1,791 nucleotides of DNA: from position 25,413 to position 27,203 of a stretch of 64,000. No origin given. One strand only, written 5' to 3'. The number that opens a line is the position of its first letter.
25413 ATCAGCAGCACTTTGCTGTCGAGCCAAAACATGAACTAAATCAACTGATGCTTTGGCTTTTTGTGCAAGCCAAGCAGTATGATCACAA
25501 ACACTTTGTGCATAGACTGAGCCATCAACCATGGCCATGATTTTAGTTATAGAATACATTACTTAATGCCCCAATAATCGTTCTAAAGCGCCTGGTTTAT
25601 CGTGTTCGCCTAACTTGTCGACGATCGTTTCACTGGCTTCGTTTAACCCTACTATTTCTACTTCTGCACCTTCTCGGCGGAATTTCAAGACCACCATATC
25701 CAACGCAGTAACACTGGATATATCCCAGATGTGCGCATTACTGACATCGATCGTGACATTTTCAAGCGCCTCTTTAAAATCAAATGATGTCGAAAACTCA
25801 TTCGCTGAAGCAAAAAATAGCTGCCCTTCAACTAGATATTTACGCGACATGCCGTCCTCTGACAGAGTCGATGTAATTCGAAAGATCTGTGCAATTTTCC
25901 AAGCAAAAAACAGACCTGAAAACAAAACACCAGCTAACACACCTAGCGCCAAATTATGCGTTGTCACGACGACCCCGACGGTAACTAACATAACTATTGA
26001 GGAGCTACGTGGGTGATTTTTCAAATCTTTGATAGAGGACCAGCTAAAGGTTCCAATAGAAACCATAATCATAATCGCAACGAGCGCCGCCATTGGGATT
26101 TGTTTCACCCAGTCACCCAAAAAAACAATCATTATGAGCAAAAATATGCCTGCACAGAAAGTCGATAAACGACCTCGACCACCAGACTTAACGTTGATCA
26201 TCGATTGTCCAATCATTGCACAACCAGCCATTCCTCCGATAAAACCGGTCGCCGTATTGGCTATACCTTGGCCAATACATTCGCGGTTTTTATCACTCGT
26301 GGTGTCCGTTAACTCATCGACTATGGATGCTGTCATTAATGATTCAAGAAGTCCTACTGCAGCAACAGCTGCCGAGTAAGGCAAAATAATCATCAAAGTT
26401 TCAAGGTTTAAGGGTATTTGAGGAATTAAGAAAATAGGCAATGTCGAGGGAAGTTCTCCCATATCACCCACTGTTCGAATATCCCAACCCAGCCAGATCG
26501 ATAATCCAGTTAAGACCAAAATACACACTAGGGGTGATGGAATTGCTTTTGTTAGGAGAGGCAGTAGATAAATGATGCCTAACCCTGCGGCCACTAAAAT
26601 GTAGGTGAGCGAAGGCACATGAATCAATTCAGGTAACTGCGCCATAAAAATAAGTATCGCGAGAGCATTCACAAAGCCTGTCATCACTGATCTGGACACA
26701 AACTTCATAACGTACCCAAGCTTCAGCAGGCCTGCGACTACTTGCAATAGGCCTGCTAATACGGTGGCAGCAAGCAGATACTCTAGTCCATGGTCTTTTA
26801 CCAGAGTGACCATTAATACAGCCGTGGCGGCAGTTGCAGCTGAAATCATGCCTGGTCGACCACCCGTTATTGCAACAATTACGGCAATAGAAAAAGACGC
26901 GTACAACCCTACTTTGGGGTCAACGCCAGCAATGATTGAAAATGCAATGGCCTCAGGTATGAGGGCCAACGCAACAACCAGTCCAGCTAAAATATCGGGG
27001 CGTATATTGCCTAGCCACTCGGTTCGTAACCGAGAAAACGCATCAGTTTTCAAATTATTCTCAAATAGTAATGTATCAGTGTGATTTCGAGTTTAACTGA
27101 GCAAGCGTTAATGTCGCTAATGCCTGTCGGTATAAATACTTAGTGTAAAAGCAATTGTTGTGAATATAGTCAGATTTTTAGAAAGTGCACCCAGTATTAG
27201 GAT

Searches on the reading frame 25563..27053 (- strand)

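Call 50: search_protein_families(library=pfam, proteins=[window:25563-27053:-], max_evalue=1e-8)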
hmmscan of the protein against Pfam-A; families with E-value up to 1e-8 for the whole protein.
window:25563-27053:- (496 aa): 2 families
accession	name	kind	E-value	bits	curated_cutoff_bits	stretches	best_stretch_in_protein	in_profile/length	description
PF00916.26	Sulfate_transp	-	5.3e-56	190.5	23.2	2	167-358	189-380/380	Sulfate permease family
PF01740.26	STAS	-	2.8e-10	40.3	22.6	1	408-486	15-96/106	STAS domain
